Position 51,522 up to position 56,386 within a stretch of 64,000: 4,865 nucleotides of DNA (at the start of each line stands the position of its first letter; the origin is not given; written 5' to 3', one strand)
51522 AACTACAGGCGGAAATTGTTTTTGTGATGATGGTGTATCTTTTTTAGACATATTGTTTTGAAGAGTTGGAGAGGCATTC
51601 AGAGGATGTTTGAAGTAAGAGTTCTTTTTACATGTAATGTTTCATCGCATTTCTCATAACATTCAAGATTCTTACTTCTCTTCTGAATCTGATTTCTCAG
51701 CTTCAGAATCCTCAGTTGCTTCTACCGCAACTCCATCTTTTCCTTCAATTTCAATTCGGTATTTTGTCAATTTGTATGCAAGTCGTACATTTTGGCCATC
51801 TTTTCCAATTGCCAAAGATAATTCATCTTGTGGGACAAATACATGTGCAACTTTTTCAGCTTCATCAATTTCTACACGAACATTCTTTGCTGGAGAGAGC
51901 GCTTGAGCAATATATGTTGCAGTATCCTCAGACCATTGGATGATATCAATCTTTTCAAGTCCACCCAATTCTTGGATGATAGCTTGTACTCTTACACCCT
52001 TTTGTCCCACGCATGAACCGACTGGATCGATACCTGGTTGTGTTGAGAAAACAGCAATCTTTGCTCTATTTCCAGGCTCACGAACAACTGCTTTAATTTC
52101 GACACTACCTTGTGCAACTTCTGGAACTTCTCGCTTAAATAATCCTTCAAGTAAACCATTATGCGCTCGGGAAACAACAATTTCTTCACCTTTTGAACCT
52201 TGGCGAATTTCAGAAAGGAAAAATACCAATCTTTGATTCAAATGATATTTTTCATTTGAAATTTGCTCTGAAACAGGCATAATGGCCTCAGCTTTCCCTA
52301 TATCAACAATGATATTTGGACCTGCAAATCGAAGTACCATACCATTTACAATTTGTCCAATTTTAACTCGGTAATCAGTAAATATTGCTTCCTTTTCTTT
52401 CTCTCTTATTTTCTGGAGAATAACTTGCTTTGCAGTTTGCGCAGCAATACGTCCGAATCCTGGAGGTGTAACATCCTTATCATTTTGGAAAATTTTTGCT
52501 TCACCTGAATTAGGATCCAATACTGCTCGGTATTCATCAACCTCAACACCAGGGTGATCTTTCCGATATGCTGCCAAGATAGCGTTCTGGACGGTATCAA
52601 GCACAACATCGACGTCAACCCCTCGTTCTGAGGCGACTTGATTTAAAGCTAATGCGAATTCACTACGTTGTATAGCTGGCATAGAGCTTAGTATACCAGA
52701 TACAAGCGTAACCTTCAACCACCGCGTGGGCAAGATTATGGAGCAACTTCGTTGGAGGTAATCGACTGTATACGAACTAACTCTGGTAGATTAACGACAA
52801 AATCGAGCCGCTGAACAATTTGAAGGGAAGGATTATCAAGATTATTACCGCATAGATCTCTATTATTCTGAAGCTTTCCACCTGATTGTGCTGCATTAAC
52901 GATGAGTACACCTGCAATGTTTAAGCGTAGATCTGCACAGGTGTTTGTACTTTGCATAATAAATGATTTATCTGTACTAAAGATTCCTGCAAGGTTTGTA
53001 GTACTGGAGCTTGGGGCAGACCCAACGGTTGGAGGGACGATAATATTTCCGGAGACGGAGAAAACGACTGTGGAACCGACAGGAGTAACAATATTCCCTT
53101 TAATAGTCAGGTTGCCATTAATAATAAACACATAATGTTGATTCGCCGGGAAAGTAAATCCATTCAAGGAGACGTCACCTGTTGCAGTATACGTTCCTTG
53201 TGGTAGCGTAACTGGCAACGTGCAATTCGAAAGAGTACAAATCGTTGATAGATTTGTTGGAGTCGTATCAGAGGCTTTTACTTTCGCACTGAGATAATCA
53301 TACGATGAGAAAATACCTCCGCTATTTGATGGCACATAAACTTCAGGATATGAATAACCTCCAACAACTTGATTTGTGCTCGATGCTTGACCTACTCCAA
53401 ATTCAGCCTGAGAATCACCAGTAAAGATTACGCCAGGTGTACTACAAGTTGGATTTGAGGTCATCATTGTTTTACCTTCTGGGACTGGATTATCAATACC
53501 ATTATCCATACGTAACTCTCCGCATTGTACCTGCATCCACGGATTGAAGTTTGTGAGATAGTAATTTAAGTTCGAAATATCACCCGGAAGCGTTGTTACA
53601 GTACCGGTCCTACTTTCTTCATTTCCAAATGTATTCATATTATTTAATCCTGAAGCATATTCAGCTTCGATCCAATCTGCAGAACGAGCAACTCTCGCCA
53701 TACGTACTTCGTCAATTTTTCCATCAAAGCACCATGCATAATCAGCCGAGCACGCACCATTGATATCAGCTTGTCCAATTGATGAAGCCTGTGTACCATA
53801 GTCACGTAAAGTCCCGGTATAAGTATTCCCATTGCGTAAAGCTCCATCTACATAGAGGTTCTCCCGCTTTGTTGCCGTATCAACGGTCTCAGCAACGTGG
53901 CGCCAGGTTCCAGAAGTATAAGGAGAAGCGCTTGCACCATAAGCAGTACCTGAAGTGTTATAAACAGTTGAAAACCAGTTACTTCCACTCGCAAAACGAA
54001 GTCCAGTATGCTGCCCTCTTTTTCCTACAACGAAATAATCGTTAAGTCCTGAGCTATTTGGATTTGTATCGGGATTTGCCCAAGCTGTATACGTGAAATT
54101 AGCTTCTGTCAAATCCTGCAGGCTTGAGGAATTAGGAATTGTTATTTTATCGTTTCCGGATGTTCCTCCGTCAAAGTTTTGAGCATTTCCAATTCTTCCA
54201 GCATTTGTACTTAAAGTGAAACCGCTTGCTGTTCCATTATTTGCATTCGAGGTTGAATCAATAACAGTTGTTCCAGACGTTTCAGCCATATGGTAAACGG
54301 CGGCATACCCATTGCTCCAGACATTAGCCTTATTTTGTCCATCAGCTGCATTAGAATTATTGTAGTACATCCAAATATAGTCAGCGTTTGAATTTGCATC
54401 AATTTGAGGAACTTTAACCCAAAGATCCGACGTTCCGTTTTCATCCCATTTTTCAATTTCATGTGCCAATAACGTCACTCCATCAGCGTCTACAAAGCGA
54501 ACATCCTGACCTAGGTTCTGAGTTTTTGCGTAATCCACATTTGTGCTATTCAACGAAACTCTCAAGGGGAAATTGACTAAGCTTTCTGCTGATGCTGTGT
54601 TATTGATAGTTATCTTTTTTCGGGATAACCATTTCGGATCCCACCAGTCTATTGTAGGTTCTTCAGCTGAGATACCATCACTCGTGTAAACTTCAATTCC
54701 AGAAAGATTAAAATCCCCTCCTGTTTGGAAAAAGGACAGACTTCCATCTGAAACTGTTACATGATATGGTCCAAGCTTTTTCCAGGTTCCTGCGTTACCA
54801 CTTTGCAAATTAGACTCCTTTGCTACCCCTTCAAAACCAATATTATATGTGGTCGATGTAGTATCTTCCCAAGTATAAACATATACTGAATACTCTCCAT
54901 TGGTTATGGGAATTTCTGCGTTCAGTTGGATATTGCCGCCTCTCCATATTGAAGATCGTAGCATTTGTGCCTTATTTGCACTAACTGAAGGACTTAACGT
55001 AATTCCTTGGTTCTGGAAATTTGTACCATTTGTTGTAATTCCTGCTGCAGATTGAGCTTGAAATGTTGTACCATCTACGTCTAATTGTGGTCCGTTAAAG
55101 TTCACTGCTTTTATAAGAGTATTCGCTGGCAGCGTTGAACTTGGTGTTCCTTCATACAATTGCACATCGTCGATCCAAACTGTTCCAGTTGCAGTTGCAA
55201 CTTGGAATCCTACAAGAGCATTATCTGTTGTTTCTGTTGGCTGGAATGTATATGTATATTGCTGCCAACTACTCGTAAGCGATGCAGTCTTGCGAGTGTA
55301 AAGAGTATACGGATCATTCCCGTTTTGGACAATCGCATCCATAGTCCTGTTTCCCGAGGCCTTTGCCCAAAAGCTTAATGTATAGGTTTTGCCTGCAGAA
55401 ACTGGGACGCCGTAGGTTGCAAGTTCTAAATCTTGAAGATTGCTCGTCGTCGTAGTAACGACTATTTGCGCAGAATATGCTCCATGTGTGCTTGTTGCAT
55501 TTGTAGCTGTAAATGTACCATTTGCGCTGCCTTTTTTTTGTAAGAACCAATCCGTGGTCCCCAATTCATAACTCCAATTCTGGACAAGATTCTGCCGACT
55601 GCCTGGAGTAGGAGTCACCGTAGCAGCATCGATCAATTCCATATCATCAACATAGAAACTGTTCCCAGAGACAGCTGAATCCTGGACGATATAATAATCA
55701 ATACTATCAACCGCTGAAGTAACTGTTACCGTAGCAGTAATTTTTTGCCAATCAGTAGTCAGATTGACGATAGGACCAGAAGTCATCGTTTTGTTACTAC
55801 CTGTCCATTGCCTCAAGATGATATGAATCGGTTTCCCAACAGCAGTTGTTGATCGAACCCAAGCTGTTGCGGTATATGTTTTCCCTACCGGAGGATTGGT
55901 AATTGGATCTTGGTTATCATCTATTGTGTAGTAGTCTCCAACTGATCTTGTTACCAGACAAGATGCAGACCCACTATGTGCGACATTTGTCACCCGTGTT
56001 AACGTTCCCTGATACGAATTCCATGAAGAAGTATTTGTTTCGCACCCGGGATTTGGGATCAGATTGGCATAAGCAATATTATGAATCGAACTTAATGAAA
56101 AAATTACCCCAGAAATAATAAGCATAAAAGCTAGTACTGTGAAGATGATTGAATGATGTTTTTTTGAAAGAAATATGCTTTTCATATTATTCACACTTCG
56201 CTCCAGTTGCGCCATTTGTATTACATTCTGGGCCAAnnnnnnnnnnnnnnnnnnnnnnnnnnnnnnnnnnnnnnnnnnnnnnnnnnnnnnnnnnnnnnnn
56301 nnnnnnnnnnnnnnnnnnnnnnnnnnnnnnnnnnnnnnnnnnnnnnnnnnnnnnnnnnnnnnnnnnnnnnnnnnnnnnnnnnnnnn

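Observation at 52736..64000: Two atypical Hsp100/Clp ATPases and a small membrane protein transcribed directly into two giant adhesin-like surface proteins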

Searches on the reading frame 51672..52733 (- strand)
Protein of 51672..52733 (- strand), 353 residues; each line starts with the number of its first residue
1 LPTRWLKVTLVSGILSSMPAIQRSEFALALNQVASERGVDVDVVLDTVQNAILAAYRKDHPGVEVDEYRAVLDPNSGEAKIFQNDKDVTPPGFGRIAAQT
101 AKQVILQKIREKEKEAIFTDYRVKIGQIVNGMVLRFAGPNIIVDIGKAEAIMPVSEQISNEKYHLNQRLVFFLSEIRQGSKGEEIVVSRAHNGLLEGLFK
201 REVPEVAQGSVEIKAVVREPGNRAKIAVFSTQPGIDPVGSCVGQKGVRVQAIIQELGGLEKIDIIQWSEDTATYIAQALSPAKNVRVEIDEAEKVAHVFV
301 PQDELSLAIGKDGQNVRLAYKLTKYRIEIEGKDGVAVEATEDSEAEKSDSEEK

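Call 6: search_protein_families(library=pfam, proteins=[window:51672-52733:-], max_evalue=0.01)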
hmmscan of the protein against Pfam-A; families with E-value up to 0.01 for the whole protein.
window:51672-52733:- (353 aa): 7 families
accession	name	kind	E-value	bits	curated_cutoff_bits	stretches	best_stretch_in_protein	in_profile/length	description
PF13184.12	KH_5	-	2.4e-26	92.1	27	1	220-289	1-69/69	NusA-like KH domain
PF08529.16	NusA_N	-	5.4e-19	69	23.8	2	25-86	1-60/119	NusA N-terminal domain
PF07650.23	KH_2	-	4.3e-05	23.7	22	1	274-333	5-65/78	KH domain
PF23095.1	KH_NusA_C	-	0.00099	19.5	34.2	1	304-330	9-35/59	Transcription termination/antitermination protein NusA, KH domain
PF13083.13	KH_KhpA-B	-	0.0029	17.9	32.1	0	270-316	2-51/73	KhpA/KhpB, KH domain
PF00013.35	KH_1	-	0.003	17.7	21.5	0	297-333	3-40/66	KH domain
PF00575.29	S1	-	0.0092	16.8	22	0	123-164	2-50/74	S1 RNA binding domain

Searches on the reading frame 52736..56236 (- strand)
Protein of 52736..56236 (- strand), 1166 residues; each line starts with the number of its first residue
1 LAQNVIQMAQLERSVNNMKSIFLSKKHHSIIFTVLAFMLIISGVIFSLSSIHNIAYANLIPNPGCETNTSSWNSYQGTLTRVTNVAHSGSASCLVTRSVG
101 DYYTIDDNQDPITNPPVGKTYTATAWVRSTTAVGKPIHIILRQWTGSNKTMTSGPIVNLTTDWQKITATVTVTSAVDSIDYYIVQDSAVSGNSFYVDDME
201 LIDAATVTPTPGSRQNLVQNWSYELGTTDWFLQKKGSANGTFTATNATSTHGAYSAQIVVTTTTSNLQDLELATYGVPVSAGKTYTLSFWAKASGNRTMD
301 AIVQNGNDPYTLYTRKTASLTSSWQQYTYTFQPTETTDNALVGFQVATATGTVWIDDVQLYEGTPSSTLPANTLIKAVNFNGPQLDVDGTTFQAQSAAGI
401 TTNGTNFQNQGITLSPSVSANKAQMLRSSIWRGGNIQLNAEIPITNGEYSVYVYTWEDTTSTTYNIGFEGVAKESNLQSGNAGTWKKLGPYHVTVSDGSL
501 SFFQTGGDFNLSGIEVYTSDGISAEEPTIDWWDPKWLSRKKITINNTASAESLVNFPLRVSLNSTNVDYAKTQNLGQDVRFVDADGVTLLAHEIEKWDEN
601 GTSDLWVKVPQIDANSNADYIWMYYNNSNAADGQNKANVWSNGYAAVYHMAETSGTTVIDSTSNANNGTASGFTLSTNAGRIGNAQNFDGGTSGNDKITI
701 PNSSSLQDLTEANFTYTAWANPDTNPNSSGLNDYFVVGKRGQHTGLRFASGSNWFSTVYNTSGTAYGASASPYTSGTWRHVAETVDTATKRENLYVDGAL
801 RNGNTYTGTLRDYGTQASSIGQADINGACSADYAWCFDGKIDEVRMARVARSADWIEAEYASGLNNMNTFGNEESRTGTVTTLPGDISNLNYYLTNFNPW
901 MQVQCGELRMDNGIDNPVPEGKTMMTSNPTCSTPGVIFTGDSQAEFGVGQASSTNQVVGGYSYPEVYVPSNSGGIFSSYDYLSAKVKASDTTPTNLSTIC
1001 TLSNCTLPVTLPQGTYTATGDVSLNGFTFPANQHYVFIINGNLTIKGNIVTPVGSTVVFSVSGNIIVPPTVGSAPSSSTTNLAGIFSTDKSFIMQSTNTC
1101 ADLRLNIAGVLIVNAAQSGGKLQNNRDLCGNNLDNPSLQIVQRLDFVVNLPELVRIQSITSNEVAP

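Call 6: search_protein_families(library=pfam, proteins=[window:52736-56236:-], max_evalue=0.01)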
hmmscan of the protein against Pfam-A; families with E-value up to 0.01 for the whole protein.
window:52736-56236:- (1166 aa): 4 families
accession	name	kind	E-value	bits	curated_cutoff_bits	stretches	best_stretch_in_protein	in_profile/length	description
PF13385.13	Laminin_G_3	-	1.2e-20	74.6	27.6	1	693-856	2-150/151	Concanavalin A-like lectin/glucanases superfamily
PF02018.23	CBM_4_9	-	7.7e-19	68.9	25.9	2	216-346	2-131/136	Carbohydrate binding domain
PF10102.14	DUF2341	-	1.3e-13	51.6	23.4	1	576-657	2-75/84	Domain of unknown function (DUF2341)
PF22637.2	CBM_4_9_1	-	0.00065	20.4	27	0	277-360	63-148/148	BppA domain 1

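Call 8: search_protein_families(library=ncbifam, proteins=[window:52736-56236:-], max_evalue=0.01)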
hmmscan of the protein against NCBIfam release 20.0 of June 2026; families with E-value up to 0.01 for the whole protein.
window:52736-56236:- (1166 aa): 1 family
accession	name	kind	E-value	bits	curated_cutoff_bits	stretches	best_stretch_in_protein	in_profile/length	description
NF048003.1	GTA_spike_fiber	domain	1.5e-11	45.2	36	2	212-373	4-175/182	phage head spike fiber domain-containing protein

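Call 59: find_homologous_proteins(query=window:52736-56185:-, max_evalue=1e-10)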
Query window:52736-56185:- (1149 aa): 19 proteins with E <= 1e-10 among 8000 candidates.
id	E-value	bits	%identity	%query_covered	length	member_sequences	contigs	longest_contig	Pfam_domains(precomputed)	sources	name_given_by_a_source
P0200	0.0e+0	2542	100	98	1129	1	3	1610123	PF13385.14,PF02018.24,PF10102.15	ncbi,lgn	-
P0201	0.0e+0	1808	70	100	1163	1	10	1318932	PF13385.14,PF02018.24,PF10102.15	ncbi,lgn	-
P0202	0.0e+0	1038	62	25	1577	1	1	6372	PF13385.14,PF02018.24,PF10102.15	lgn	-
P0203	0.0e+0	1015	56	25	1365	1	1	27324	PF13385.14,PF02018.24,PF10102.15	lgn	-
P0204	5.0e-273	927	68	25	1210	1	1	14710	PF13385.14,PF02018.24,PF10102.15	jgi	jgi:hypothetical protein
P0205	7.1e-82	294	51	14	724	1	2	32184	PF00404.25,PF02018.24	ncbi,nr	ncbi:MAG: carbohydrate binding domain-containing protein [Candidatus Levybacteria bacterium]|nr:carb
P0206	5.3e-48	182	46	13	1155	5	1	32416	PF00150.25,PF07495.20,PF25059.2,PF13750.13,PF24421.2,PF02018.24,PF25788.3,PF23608.2,PF00041.28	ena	-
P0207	1.7e-30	124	41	13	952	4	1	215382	PF22352.3,PF00801.27,PF01186.23,PF02018.24,PF18911.7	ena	-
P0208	2.3e-30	123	43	13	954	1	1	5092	PF22352.3,PF00801.27,PF01186.23,PF02018.24,PF18911.7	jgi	jgi:PKD repeat protein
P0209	2.7e-27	113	31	28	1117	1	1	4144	PF00331.27,PF23592.1,PF18962.8,PF00028.24,PF02018.24,PF04862.19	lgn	-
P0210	1.4e-26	111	48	13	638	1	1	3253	PF13229.13,PF02018.24,PF22842.4,PF05048.20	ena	-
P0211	5.5e-20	89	34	13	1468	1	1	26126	PF13229.13,PF22352.3,PF00801.27,PF17963.8,PF07602.18,PF02018.24,PF22842.4,PF05345.19,PF22637.3,PF05048.20,PF18911.7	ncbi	-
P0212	1.8e-16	77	23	27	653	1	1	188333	PF01833.31,PF02018.24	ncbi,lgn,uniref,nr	ncbi:carbohydrate binding domain-containing protein [Flagellimonas pelagia]|uniref:CBM-cenC domain-c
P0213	3.2e-16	76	26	28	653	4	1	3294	PF01833.31,PF02018.24,PF22637.3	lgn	-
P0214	3.1e-15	73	29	16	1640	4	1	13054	PF02018.24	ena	-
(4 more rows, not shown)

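Call 60: find_encoding_contigs(protein=P0203, flank=10000, max_places=3)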
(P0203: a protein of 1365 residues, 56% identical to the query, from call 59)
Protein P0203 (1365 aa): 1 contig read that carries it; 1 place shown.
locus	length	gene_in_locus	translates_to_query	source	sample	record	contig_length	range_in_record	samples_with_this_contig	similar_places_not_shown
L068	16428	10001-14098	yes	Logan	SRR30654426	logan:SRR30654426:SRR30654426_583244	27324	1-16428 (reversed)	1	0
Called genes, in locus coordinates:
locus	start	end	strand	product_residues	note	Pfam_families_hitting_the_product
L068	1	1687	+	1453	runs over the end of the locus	PF02861:Clp_N, PF23569:NBD_SMAX1 (weak), PF00004:AAA, PF17871:AAA_lid_9, PF00004:AAA, PF07724:AAA_2, PF07728:AAA_5, PF10431:ClpB_D2-small, +5 more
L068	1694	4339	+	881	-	PF22148:Fervidolysin_NPro-like, PF00082:Peptidase_S8, PF14099:Polysacc_lyase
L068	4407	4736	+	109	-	-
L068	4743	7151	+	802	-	PF00158:Sigma54_activat (faint), PF17871:AAA_lid_9, PF00004:AAA (weak), PF07724:AAA_2, PF07728:AAA_5, PF10431:ClpB_D2-small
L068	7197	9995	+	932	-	-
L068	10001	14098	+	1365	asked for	PF02018:CBM_4_9, PF10102:DUF2341, PF13385:Laminin_G_3, PF02018:CBM_4_9 (weak)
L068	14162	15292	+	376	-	PF08529:NusA_N, PF13184:KH_NusA_1st, PF26594:KH_NusA_2nd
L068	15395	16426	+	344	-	?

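Call 61: find_encoding_contigs(protein=P0204, flank=10000, max_places=3)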
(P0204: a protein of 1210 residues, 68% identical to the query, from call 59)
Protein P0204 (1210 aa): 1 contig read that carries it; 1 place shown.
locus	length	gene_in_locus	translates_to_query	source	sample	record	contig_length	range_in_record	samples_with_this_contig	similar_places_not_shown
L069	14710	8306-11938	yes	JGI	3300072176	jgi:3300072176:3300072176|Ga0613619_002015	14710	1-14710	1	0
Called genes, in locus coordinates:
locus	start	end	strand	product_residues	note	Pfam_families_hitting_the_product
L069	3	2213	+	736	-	?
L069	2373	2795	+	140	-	-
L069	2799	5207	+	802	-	PF17871:AAA_lid_9, PF00158:Sigma54_activat (weak), PF00004:AAA, PF07724:AAA_2, PF07728:AAA_5, PF10431:ClpB_D2-small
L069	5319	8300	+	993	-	PF13620:CarboxypepD_reg (weak), PF17210:SdrD_B, PF13620:CarboxypepD_reg, PF13715:CarbopepD_reg_2 (weak), PF17210:SdrD_B, PF17210:SdrD_B, PF00092:VWA, PF13519:VWA_2, +7 more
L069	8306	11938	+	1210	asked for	PF02018:CBM_4_9 (weak), PF10102:DUF2341, PF13385:Laminin_G_3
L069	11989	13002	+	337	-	PF08529:NusA_N, PF13184:KH_NusA_1st, PF07650:KH_2 (faint), PF26594:KH_NusA_2nd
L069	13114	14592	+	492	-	PF00009:GTP_EFTU, PF00071:Ras, PF01926:MMR_HSR1, PF22042:EF-G_D2, PF11987:IF-2, PF03144:GTP_EFTU_D2 (weak)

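Call 62: find_encoding_contigs(protein=P0202, flank=10000, max_places=3)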
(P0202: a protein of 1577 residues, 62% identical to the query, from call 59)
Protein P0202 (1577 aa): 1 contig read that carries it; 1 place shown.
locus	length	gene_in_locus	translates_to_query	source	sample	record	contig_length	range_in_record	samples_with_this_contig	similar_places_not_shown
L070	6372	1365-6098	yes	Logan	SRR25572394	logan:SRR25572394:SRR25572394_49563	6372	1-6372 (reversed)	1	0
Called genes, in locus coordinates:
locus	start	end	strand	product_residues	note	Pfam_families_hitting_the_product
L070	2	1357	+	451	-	?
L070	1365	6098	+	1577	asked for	PF02018:CBM_4_9, PF10102:DUF2341, PF13385:Laminin_G_3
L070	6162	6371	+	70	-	?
